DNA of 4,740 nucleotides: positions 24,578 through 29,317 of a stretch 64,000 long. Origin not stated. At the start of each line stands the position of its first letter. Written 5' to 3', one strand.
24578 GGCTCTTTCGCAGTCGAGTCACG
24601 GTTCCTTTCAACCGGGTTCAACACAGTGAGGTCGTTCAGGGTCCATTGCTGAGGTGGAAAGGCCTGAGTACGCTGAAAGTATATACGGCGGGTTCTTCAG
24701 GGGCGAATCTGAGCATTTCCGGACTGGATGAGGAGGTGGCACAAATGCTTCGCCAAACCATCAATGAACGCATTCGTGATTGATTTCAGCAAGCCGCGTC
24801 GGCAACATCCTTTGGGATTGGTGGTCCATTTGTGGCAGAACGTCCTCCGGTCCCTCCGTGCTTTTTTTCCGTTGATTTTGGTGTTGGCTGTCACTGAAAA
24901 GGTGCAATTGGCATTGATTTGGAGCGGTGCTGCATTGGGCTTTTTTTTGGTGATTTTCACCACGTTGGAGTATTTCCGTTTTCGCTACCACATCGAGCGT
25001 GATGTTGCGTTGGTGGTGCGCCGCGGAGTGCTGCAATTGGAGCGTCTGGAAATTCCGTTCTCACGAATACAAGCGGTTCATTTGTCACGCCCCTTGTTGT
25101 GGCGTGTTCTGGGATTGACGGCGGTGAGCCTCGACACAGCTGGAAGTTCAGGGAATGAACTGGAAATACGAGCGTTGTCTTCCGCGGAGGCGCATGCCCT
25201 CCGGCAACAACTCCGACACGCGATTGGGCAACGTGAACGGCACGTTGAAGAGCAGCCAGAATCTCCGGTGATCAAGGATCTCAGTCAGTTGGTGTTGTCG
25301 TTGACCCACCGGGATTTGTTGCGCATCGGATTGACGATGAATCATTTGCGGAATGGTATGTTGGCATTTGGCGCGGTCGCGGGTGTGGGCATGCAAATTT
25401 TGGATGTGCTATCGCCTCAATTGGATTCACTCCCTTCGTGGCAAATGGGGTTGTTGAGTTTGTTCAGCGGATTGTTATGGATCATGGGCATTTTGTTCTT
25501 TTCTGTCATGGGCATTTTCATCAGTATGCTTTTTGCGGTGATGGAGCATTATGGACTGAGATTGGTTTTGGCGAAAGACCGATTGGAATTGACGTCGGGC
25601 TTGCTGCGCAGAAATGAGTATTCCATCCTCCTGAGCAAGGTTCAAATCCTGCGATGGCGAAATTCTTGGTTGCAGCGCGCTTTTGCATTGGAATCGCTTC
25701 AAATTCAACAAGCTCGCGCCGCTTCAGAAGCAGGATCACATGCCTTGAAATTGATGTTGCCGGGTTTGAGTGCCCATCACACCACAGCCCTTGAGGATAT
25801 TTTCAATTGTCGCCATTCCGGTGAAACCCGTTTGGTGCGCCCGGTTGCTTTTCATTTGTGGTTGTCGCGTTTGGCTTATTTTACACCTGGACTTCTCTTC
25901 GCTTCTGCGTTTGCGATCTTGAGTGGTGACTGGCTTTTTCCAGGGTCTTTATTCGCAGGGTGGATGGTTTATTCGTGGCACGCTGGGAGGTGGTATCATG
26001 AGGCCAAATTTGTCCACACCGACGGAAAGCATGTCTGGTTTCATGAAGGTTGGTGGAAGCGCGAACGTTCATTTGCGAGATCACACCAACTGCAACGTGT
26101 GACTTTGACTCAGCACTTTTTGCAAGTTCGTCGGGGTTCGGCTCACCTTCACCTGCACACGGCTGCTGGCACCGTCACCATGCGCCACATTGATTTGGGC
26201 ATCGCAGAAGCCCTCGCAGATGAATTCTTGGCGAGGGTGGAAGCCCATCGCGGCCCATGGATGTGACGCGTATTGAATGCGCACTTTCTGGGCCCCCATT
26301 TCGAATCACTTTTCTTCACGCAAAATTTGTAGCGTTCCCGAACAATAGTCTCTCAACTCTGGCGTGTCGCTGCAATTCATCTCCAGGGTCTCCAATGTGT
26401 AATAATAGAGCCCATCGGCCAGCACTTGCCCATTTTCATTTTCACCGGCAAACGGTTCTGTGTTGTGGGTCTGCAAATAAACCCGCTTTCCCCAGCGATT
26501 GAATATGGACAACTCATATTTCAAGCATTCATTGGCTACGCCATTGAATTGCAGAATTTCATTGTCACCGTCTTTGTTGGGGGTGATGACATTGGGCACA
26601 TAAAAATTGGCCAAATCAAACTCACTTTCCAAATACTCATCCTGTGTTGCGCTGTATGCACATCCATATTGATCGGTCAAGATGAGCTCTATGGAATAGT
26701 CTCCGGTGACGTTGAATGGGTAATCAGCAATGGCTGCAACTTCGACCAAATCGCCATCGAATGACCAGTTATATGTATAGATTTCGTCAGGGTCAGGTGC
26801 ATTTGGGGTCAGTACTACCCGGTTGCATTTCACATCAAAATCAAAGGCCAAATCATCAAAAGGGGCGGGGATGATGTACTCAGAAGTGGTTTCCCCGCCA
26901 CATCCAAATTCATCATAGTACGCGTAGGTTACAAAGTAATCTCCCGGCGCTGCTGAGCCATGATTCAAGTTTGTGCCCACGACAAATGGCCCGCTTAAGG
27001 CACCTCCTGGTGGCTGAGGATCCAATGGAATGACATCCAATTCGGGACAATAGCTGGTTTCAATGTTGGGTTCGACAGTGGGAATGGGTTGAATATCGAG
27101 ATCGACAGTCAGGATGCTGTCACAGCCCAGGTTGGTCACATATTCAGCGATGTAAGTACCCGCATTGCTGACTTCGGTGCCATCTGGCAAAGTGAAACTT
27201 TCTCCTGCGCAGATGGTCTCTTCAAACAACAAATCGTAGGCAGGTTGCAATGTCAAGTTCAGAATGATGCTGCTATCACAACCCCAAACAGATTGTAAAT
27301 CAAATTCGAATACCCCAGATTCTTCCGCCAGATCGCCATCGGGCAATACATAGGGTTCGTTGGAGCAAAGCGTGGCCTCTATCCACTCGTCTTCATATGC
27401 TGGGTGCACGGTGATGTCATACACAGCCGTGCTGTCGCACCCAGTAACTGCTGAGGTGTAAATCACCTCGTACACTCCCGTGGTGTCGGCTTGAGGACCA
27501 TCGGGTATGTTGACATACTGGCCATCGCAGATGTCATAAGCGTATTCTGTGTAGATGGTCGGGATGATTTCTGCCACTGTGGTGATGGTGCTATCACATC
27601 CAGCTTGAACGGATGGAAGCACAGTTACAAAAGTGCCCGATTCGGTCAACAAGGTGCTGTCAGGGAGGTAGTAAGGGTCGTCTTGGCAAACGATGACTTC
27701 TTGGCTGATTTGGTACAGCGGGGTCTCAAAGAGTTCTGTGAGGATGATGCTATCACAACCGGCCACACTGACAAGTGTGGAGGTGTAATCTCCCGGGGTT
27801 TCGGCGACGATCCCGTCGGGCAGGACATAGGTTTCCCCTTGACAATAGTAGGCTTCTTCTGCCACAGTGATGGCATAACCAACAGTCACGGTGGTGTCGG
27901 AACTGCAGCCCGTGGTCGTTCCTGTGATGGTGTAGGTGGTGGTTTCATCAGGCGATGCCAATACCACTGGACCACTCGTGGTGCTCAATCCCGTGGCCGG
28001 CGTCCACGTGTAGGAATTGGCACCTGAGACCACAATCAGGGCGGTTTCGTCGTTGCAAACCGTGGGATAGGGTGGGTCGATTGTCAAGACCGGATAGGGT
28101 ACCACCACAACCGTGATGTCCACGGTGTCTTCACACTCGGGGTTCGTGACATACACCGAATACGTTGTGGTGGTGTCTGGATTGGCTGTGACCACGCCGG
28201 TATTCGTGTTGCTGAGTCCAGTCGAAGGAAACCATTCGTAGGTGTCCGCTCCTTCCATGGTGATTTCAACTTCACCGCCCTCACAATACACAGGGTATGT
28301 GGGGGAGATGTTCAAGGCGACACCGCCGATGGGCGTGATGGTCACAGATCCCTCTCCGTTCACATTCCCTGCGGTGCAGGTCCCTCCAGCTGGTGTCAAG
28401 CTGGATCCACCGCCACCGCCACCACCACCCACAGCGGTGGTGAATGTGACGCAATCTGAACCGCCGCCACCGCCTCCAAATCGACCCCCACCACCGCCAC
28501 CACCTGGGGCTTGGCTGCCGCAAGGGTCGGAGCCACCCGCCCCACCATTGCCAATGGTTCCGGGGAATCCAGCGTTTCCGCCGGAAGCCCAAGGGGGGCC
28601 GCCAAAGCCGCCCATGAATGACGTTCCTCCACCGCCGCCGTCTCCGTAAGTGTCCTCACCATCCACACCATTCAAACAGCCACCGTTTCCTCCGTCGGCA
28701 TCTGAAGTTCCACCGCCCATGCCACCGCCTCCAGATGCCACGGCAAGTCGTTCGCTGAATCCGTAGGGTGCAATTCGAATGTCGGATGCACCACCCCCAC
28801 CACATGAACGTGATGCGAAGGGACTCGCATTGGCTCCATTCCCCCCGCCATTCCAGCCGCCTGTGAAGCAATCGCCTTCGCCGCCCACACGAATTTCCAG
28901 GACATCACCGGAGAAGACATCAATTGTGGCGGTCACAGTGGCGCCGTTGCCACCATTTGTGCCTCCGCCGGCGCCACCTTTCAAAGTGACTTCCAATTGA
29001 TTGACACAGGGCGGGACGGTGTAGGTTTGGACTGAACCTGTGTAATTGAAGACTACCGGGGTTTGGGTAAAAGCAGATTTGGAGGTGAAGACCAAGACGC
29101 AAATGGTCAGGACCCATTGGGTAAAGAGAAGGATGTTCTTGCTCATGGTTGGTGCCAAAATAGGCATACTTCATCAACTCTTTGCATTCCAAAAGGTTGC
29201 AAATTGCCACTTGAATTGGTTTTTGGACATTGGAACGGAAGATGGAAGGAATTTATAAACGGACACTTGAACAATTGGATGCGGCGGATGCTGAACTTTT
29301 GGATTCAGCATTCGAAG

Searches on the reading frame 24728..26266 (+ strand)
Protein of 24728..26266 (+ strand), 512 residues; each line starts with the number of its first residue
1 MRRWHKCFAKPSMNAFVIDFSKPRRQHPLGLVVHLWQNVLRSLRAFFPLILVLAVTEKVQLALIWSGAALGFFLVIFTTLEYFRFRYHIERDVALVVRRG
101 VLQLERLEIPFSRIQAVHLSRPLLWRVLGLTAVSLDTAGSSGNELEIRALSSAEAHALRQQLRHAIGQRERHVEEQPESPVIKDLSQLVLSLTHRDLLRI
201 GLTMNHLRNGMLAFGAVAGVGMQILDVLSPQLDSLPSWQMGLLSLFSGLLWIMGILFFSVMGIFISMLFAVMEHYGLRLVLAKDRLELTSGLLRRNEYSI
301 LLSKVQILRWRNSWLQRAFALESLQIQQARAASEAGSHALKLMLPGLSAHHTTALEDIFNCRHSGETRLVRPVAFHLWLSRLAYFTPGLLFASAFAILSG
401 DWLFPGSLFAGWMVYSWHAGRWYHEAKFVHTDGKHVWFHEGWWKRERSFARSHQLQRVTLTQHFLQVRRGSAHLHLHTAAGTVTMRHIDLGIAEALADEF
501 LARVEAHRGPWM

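Call 28: search_protein_families(library=pfam, proteins=[window:24728-26266:+], max_evalue=0.0001)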
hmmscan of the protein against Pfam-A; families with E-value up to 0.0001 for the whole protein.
window:24728-26266:+ (512 aa): 1 family
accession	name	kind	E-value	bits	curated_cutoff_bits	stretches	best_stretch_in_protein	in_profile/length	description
PF03703.20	bPH_2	-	2.5e-32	111.4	22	2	82-162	1-78/78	Bacterial PH domain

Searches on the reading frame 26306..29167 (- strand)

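Call 28: search_protein_families(library=pfam, proteins=[window:26306-29167:-], max_evalue=0.0001)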
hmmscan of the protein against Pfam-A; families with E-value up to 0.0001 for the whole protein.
window:26306-29167:- (953 aa): 2 families
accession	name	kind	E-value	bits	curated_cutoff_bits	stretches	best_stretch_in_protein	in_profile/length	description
PF13585.12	CHU_C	-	1.2e-17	64.3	27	1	857-927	3-72/86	CHU_C Type IX secretion signal domain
PF12810.13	ALK_LTK_GRD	-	5.8e-08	33.4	24.5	1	64-256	16-197/243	ALK/LTK, Glycine-rich domain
